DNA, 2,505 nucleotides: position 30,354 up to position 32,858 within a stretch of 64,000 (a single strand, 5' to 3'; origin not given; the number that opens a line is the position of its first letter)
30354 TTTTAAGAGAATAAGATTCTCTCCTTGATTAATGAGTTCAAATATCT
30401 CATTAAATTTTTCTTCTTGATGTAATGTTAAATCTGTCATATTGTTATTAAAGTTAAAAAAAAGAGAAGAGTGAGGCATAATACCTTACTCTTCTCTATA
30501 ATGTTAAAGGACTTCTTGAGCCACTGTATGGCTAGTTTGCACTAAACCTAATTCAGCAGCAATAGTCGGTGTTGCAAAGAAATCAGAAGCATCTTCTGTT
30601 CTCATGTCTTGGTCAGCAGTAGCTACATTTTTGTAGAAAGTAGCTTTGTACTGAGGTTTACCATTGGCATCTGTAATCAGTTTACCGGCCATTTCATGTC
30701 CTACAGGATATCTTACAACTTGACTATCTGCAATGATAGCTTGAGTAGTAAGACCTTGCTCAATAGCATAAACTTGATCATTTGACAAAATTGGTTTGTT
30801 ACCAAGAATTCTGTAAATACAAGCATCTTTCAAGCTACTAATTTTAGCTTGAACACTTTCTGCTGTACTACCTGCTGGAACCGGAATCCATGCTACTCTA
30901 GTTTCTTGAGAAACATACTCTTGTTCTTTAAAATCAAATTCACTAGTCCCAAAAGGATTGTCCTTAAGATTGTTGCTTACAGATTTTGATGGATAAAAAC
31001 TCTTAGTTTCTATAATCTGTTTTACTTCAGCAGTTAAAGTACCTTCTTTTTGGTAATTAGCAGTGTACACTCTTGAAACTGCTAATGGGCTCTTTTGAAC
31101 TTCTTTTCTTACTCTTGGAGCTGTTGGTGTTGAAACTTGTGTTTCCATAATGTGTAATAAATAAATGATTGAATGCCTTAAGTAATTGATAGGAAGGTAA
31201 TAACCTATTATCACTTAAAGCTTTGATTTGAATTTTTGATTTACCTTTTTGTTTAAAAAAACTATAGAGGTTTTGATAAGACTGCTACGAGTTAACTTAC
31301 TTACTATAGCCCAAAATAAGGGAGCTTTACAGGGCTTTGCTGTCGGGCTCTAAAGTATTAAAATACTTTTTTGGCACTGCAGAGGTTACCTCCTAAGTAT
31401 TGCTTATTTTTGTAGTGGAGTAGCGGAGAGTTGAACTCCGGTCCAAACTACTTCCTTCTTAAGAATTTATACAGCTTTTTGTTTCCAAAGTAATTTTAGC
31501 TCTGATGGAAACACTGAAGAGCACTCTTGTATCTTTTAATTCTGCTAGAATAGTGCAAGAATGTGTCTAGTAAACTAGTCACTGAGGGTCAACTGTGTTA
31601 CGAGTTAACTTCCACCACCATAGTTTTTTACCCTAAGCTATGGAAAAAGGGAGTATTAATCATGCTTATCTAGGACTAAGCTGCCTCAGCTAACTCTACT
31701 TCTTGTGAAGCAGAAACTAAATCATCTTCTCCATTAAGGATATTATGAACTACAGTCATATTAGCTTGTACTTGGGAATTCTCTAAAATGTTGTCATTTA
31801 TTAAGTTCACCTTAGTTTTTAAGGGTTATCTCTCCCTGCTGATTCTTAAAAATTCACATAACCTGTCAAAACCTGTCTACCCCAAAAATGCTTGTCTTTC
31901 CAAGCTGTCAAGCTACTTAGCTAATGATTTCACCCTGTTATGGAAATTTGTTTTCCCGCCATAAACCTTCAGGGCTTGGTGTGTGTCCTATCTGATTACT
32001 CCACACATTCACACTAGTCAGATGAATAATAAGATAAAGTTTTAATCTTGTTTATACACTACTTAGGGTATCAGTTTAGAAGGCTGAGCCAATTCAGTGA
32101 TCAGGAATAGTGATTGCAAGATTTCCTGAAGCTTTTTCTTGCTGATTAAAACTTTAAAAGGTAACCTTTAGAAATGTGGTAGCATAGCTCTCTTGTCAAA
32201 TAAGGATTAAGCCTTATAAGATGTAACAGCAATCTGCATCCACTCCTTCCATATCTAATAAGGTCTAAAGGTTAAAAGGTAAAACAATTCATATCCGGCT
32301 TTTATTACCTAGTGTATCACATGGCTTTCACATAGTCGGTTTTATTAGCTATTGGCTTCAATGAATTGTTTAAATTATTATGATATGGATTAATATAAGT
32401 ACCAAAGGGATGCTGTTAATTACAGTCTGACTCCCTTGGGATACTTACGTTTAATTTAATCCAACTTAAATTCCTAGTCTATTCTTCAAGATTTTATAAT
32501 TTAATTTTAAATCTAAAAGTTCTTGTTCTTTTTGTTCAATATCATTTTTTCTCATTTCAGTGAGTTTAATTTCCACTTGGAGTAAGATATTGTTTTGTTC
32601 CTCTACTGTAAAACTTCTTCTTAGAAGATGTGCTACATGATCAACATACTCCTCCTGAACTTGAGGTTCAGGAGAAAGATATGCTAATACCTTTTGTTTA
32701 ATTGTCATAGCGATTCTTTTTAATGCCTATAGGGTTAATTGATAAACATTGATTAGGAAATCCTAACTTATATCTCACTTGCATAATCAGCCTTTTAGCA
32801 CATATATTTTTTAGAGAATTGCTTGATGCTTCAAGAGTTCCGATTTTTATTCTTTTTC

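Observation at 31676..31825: Atypical tmRNA tag: very long open frame ending ...ELAEAA instead of ...ALAA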

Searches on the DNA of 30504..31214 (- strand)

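Call 32: search_rna_families(source=L032, threshold=evalue, max_evalue=0.01, show_alignments=1)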
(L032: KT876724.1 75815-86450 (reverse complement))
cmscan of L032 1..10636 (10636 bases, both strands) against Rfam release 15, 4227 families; matches with E-value up to 0.01: 1.
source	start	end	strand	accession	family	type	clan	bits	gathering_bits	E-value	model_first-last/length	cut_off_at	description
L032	4090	4504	+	RF00023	tmRNA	Gene;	CL00001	58.2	47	5.2e-21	1-374/374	no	transfer-messenger RNA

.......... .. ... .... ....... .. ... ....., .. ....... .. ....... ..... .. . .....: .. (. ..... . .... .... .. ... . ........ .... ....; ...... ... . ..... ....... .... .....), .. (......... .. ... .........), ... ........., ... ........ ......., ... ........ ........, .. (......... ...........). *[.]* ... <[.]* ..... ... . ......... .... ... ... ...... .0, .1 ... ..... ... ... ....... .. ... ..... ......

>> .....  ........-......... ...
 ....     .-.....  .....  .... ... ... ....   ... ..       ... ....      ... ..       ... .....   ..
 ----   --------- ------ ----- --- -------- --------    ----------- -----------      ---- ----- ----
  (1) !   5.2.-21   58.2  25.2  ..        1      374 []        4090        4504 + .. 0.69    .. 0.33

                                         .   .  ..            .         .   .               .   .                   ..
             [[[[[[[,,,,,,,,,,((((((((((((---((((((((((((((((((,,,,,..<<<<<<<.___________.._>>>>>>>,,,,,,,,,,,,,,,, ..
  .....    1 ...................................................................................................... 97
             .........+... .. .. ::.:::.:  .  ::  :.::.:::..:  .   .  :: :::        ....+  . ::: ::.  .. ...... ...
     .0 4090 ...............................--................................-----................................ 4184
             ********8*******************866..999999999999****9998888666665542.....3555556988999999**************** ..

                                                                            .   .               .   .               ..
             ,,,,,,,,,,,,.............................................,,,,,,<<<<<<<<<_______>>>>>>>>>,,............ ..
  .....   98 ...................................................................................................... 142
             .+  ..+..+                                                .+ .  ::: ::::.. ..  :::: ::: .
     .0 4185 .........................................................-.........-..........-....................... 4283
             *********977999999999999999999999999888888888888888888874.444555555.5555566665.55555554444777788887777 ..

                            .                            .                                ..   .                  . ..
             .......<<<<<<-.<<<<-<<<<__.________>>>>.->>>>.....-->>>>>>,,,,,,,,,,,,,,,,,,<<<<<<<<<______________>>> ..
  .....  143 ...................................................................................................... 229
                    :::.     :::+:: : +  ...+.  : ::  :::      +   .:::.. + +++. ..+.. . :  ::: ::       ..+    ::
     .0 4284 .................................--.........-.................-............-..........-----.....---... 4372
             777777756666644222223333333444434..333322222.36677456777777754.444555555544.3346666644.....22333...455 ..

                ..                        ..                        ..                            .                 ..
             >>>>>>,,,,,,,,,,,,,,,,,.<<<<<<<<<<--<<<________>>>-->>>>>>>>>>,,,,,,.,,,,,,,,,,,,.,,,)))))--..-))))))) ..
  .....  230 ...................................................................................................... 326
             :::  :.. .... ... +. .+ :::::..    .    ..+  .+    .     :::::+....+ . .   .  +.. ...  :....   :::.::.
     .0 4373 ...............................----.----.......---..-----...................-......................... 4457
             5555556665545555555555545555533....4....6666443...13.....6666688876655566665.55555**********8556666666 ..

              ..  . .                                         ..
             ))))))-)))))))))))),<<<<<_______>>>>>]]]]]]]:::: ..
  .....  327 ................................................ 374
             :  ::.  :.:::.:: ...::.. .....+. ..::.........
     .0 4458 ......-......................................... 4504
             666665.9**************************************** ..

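Call 57: search_dna_similar(query=L032:4090-4504:+, collection=phages, mode=distant, max_rows=40)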
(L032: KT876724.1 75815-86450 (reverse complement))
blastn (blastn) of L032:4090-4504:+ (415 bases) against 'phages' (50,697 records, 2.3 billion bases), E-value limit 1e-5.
Records with a match: 29; places in all: 29; records where one place covers at least 80% of the query: 29.
Best place of each record, by identity: >=99% 29.
By first word of the organism name: Flavobacterium 29.
By host as written in the record: Flavobacterium psychrophilum 950106-1/1 12; Flavobacterium psychrophilum strain FPS-D10 3; Flavobacterium psychrophilum 020612-2/1 3; Flavobacterium psychrophilum FPS-D15 2; Flavobacterium psychrophilum FPS-D10 2; Flavobacterium psychrophilum strain FPS-D15 2; Flavobacterium psychrophilum 1; Flavobacterium psychrophilum FPS-D2 1; and 3 more.
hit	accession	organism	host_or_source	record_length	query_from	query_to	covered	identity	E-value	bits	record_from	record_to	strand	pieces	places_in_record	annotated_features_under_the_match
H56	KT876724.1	Flavobacterium phage FpV4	Flavobacterium psychrophilum 950106-1/1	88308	1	415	100%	100.0%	0e+0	749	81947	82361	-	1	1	none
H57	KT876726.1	Flavobacterium phage FpV21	Flavobacterium psychrophilum 950106-1/1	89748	1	415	100%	100.0%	0e+0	749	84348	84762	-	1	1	none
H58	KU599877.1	Flavobacterium phage Fpv1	Flavobacterium psychrophilum 950106-1/1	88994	1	415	100%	100.0%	0e+0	749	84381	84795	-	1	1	none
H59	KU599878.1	Flavobacterium phage Fpv2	Flavobacterium psychrophilum 950106-1/1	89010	1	415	100%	100.0%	0e+0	749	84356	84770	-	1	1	none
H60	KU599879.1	Flavobacterium phage Fpv3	Flavobacterium psychrophilum 950106-1/1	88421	1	415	100%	100.0%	0e+0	749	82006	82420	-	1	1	none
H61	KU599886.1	Flavobacterium phage Fpv20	Flavobacterium psychrophilum 950106-1/1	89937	1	415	100%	100.0%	0e+0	749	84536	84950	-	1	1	none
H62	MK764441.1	Flavobacterium phage FPSV-F12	Flavobacterium psychrophilum 950106-1/1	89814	1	415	100%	100.0%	0e+0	749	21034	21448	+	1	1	none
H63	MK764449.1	Flavobacterium phage FPSV-S29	Flavobacterium psychrophilum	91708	1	415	100%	100.0%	0e+0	749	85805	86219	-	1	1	none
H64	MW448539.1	Flavobacterium phage FPSV-D24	Flavobacterium psychrophilum strain ...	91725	1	415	100%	100.0%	0e+0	749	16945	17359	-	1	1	record has no annotation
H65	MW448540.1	Flavobacterium phage FPSV-D25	Flavobacterium psychrophilum strain ...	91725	1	415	100%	100.0%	0e+0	749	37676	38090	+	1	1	record has no annotation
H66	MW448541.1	Flavobacterium phage FPSV-D27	Flavobacterium psychrophilum strain ...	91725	1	415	100%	100.0%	0e+0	749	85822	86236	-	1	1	record has no annotation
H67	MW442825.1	Flavobacterium phage FPSV-D5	Flavobacterium psychrophilum FPS-D15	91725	1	415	100%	100.0%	0e+0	749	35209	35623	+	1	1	record has no annotation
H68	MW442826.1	Flavobacterium phage FPSV-D9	Flavobacterium psychrophilum FPS-D15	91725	1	415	100%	100.0%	0e+0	749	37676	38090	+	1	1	record has no annotation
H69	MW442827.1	Flavobacterium phage FPSV-D12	Flavobacterium psychrophilum FPS-D2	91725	1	415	100%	100.0%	0e+0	749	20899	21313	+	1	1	record has no annotation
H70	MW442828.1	Flavobacterium phage FPSV-D13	Flavobacterium psychrophilum FPS-D10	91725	1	415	100%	100.0%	0e+0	749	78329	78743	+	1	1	record has no annotation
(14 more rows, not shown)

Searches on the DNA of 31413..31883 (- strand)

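Call 4: search_dna_similar(query=window:31413-31883:-, collection=phages, mode=distant, max_rows=40)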
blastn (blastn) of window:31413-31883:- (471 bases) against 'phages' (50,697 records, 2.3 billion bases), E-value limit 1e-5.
Records with a match: 2; places in all: 2; records where one place covers at least 80% of the query: 0.
Best place of each record, by identity: 60-80% 2.
By first word of the organism name: Cellulophaga 2.
By host as written in the record: Cellulophaga baltica #14 2.
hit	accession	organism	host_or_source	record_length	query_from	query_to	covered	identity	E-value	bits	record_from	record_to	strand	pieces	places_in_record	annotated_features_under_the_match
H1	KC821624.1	Cellulophaga phage phi14:2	Cellulophaga baltica #14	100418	1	169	36%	73.5%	4e-15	89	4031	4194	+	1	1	hypothetical protein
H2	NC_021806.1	Cellulophaga phage phi14:2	Cellulophaga baltica #14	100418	1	169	36%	73.5%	4e-15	89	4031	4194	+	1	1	This is the location of an original feature which has been removed as ...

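Call 7: get_annotated_region(hit=H1, flank=3000)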
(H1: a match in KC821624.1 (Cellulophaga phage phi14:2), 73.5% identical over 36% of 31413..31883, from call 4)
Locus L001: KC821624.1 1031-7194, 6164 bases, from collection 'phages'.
description: Cellulophaga phage phi14:2, complete genome.
organism: Cellulophaga phage phi14:2 (NCBI taxid 1327990)
taxonomy: Viruses; Duplodnaviria; Heunggongvirae; Uroviricota; Caudoviricetes; Crassvirales; Steigviridae; Asinivirinae; Akihdevirus; Akihdevirus balticus
host: Cellulophaga baltica #14; source: seawater; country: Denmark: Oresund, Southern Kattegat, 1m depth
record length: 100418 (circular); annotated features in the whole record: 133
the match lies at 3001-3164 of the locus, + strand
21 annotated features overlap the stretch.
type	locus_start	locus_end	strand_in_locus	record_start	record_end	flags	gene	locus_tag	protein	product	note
CDS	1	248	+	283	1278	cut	-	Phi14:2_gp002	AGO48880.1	outer-membrane protein OmpA domain containing protein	annotation based on sequence similarity to NCBI ZP_10480267, CDD cd07185, and Pfam PF00691.15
CDS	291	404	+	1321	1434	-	-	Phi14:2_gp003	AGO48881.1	hypothetical protein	-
CDS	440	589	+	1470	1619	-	-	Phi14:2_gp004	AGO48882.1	hypothetical protein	-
CDS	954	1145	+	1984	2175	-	-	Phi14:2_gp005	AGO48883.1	hypothetical protein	-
CDS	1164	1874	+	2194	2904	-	-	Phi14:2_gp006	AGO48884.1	hypothetical protein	-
CDS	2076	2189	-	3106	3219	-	-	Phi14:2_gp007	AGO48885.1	hypothetical protein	-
CDS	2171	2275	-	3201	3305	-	-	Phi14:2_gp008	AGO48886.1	hypothetical protein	-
CDS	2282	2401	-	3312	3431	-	-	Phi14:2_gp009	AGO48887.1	hypothetical protein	-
CDS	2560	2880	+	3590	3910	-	-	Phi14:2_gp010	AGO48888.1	hypothetical protein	-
CDS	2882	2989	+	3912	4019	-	-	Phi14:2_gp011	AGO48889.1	hypothetical protein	-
CDS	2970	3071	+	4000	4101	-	-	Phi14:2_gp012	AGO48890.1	hypothetical protein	-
CDS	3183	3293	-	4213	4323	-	-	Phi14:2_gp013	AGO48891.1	hypothetical protein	-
CDS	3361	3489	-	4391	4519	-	-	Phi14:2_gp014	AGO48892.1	hypothetical protein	-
CDS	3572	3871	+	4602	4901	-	-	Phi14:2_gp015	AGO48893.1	hypothetical protein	-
CDS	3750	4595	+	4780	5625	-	-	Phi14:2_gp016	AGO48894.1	hypothetical protein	-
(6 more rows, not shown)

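Call 9: search_rna_families(source=L001, threshold=gathering, show_alignments=1)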
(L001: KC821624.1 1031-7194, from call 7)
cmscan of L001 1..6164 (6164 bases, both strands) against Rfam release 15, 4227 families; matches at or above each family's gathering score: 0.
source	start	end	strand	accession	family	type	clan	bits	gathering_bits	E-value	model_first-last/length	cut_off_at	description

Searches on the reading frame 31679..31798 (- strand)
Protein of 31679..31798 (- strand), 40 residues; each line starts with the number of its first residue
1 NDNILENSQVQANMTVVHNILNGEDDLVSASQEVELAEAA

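Call 62: find_homologous_proteins(query=window:31679-31798:-, max_evalue=0.01)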
Query seq(40 aa) (40 aa): 6 proteins with E <= 0.01 among 6 candidates.
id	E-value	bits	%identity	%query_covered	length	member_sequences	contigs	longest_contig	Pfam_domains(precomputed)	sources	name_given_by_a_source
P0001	1.3e-6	44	72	98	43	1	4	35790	-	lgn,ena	-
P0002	5.6e-6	42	80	88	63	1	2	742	-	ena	-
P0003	7.3e-6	42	77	88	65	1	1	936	-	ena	-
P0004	7.6e-6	42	77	88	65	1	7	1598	-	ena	-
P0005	8.2e-6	42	77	88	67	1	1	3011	-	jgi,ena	-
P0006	9.7e-6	42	69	95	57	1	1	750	-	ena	-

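Call 66: predict_structure(protein=window:31679-31795:-)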
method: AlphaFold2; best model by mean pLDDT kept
length: 39 residues; sequences in the alignment: 1
mean_pLDDT: 78.8   pTM: 0.47
mean pLDDT of the five models: 78.8, 76.3, 68.7, 68.2, 67.7
residues with pLDDT >= 90: 6; 70-90: 23; 50-70: 10; < 50: 0
segments of 3 or more residues with pLDDT < 50: none
pLDDT, mean of each block of 10 residues (from residue 1): 75 87 85 66
secondary structure, 60 per line:
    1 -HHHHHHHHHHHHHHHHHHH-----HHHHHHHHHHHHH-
elements in order: H2-20 H26-38

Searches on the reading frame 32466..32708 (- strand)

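Call 41: search_protein_families(library=pfam, proteins=[window:32466-32708:-], max_evalue=0.01)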
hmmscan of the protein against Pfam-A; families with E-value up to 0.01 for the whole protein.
window:32466-32708:- (80 aa): 1 family
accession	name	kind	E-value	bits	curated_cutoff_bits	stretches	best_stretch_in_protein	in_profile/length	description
PF18218.6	Spa1_C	-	0.0076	17.1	26.4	1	14-65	20-71/99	Lantibiotic immunity protein Spa1 C-terminal domain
